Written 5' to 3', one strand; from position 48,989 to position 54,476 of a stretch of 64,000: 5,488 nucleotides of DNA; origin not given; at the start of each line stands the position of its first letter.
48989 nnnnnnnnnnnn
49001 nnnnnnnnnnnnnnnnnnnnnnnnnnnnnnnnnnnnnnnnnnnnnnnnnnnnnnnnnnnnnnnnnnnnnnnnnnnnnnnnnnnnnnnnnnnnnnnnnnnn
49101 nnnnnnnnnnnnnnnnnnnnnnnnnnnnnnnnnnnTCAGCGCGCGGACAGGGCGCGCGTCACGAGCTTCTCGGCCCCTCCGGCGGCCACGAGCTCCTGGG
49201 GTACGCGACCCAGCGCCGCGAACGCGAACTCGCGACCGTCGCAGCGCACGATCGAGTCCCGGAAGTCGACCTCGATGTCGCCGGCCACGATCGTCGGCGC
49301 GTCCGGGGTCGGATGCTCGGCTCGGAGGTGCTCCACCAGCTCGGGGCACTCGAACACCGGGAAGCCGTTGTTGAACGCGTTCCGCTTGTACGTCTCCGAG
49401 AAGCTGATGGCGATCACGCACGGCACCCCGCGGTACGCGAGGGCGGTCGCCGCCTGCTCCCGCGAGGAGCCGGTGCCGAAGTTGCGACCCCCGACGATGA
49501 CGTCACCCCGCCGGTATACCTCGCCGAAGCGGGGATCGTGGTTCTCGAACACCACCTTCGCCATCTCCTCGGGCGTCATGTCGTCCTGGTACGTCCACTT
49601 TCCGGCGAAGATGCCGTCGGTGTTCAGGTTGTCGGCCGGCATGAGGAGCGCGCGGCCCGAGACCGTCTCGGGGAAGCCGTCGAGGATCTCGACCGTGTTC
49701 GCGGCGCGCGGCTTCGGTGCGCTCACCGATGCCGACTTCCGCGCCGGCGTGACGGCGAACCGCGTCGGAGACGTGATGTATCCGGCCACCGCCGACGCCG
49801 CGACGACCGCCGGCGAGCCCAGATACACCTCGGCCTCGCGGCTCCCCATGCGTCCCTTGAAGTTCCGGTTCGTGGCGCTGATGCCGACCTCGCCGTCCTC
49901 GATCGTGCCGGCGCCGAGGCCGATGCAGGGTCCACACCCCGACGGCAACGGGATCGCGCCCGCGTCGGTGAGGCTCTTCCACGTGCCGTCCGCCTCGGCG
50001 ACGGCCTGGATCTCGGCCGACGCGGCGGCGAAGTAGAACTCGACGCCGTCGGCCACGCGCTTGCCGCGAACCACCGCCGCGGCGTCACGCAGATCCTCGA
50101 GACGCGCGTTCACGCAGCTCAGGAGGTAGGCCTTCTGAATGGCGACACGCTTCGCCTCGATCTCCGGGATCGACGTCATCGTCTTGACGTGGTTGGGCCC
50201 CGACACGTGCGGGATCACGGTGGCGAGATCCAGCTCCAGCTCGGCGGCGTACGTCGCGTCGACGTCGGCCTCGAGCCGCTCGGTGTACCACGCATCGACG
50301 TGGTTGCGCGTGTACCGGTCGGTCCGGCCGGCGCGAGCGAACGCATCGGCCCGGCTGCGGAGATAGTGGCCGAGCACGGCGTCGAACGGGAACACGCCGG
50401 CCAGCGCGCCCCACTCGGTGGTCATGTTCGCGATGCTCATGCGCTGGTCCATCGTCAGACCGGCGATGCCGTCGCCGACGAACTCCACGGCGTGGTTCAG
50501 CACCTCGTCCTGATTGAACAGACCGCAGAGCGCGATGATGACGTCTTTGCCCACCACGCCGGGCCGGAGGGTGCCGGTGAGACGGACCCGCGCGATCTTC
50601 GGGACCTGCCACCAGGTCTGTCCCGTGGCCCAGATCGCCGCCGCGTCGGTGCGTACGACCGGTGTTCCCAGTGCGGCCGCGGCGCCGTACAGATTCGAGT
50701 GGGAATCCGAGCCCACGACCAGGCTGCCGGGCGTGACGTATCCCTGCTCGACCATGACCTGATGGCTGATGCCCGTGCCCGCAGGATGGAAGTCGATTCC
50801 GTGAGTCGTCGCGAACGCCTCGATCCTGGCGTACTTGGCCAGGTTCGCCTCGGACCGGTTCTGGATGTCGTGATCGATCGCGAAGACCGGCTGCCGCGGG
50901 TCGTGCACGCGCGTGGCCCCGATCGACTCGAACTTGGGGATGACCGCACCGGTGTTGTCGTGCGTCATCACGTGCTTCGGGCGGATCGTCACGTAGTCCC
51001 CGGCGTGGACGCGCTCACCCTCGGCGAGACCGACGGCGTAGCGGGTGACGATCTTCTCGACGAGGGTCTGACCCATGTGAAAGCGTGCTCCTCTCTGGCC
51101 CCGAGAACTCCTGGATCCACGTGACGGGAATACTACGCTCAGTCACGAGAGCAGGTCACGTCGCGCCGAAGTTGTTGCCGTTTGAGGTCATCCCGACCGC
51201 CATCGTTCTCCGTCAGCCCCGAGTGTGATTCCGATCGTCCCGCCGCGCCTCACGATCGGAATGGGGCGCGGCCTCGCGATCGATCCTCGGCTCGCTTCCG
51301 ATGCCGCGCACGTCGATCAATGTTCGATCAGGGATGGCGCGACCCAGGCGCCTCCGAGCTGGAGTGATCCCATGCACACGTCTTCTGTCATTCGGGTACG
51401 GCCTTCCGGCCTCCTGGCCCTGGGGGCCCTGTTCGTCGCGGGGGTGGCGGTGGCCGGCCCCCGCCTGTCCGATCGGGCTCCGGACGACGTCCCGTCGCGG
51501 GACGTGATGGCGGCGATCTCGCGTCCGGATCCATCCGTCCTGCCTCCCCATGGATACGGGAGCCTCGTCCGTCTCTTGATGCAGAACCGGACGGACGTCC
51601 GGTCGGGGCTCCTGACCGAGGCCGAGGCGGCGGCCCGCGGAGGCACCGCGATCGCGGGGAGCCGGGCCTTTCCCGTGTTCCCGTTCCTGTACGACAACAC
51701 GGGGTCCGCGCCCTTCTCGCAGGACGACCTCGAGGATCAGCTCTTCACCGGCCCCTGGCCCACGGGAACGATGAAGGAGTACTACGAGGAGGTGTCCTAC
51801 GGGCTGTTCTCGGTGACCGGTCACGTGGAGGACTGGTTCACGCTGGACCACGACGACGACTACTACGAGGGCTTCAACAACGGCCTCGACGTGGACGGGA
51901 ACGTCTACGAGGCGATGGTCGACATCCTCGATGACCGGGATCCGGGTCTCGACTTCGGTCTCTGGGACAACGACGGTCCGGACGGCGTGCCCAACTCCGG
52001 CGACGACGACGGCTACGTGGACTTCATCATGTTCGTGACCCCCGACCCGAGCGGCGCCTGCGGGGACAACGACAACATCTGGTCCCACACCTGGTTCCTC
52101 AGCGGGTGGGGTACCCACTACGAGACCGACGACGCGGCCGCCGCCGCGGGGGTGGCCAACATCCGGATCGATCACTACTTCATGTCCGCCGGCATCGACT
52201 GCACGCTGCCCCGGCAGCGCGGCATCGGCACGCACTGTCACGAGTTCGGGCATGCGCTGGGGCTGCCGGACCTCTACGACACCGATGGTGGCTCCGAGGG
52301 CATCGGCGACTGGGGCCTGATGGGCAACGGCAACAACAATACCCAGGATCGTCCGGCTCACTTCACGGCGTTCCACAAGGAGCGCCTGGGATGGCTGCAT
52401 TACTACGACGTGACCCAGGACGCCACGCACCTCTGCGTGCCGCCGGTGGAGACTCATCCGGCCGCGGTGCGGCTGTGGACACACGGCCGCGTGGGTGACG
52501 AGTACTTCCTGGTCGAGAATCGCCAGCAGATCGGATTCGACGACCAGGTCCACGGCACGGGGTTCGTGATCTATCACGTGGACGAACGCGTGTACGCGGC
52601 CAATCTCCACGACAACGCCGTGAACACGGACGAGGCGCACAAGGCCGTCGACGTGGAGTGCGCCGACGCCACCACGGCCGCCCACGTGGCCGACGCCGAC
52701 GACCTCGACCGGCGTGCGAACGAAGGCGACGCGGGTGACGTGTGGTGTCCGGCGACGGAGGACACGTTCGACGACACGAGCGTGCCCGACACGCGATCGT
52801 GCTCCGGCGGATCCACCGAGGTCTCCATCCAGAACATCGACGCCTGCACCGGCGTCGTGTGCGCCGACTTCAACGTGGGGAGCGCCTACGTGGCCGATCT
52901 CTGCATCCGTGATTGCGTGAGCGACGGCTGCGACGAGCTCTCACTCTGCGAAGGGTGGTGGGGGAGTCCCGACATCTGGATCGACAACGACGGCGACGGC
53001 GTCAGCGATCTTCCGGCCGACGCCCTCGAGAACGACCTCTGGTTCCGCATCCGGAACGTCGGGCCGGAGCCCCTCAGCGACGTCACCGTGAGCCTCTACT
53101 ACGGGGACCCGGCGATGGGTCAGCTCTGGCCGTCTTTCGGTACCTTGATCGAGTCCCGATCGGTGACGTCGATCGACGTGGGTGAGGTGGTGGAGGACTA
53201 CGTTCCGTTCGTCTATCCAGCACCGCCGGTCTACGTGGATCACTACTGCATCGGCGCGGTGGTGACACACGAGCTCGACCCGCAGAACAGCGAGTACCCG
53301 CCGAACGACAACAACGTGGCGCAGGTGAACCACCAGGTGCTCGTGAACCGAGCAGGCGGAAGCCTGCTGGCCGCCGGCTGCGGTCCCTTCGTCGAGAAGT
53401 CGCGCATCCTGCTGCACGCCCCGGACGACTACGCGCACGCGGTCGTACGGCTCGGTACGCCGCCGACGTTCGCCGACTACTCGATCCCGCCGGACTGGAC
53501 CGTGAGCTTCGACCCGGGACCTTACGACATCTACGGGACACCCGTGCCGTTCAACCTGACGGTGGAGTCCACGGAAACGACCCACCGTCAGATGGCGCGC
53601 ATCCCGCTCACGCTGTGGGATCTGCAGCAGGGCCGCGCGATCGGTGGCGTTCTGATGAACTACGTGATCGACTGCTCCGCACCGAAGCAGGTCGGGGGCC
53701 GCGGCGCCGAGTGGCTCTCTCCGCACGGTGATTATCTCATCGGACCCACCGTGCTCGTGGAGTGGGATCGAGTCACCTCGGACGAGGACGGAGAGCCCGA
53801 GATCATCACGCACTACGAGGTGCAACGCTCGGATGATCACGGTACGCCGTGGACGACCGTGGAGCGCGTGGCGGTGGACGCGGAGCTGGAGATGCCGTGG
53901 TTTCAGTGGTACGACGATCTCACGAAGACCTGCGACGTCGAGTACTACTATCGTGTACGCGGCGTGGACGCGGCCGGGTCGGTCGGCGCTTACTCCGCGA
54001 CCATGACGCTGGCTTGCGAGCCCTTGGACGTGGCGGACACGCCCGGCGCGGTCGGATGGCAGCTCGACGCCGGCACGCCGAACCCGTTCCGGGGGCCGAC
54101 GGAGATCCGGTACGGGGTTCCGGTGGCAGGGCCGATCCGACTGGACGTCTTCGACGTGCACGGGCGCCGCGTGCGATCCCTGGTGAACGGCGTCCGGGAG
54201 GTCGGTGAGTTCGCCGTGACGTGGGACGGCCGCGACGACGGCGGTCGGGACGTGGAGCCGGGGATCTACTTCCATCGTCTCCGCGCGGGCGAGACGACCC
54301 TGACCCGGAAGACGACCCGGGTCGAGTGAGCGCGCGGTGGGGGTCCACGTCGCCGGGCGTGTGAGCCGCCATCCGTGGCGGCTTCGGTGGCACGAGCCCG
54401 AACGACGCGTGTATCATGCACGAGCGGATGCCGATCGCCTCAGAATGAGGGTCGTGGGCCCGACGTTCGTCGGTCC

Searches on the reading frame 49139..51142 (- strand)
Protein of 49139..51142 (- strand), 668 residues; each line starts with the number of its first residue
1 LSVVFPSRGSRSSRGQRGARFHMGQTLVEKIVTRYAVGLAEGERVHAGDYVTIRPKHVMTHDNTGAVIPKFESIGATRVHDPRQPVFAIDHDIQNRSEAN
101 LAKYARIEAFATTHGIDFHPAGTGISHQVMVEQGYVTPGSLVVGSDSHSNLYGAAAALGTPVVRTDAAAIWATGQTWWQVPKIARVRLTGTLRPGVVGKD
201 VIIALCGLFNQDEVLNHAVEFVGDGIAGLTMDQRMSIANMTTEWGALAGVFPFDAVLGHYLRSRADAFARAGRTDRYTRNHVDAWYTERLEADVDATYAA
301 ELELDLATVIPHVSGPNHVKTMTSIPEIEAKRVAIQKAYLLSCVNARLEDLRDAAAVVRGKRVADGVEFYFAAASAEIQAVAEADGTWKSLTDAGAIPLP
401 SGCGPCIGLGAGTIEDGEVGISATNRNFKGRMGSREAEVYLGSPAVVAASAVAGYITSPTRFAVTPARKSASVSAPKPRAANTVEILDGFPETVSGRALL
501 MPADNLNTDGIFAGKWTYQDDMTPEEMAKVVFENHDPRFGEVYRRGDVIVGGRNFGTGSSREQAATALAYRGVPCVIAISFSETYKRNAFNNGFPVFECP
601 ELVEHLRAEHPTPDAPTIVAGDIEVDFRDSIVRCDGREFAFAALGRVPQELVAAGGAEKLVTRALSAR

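Call 9: search_protein_families(library=pfam, proteins=[window:49139-51142:-], max_evalue=0.001)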
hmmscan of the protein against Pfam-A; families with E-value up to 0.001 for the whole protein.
window:49139-51142:- (668 aa): 2 families
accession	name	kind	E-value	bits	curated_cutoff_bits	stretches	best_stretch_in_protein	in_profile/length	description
PF00330.25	Aconitase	-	2.2e-104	350.5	28.7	1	46-454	12-463/463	Aconitase family (aconitate hydratase)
PF00694.25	Aconitase_C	-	5.4e-15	56.3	22.8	1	479-594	14-123/131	Aconitase C-terminal domain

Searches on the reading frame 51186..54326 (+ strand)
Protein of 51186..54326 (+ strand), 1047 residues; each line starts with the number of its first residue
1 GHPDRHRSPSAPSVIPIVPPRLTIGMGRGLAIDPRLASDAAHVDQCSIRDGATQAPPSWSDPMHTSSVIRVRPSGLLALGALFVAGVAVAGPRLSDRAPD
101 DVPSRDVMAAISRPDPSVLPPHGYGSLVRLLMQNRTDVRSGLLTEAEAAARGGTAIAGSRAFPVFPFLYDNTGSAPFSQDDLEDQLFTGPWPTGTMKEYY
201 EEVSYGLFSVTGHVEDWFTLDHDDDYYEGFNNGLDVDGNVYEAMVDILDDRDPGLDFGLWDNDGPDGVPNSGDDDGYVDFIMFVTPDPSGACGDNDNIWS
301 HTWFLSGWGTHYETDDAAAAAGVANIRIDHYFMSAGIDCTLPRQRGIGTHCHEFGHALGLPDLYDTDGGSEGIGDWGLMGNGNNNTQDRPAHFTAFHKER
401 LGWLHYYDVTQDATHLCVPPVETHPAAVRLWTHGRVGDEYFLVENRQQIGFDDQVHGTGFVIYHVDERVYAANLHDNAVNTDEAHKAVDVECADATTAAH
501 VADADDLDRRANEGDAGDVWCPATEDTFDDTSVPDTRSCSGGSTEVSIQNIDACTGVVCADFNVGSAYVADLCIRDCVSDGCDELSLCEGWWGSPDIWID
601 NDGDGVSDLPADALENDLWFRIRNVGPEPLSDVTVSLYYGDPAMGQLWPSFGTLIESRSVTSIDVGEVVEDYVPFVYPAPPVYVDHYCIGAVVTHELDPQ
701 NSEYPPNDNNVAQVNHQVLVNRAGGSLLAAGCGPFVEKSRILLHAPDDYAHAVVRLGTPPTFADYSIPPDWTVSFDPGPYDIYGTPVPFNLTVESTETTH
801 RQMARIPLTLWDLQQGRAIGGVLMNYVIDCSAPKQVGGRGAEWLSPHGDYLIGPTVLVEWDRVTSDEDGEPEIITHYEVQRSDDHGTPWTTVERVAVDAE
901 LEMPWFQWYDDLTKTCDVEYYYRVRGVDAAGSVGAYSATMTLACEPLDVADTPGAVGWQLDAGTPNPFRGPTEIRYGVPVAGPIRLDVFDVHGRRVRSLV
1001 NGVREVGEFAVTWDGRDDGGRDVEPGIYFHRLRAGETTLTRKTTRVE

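Call 9: search_protein_families(library=pfam, proteins=[window:51186-54326:+], max_evalue=0.001)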
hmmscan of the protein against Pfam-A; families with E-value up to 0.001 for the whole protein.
window:51186-54326:+ (1047 aa): 2 families
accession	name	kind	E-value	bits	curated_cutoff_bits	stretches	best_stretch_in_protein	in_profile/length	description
PF05547.17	Peptidase_M6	-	2.4e-22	80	22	1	195-399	69-280/294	Immune inhibitor A peptidase M6, catalytic domain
PF13860.13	FlgD_ig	-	1.1e-06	28.9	27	1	985-1028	26-69/79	FlgD Ig-like domain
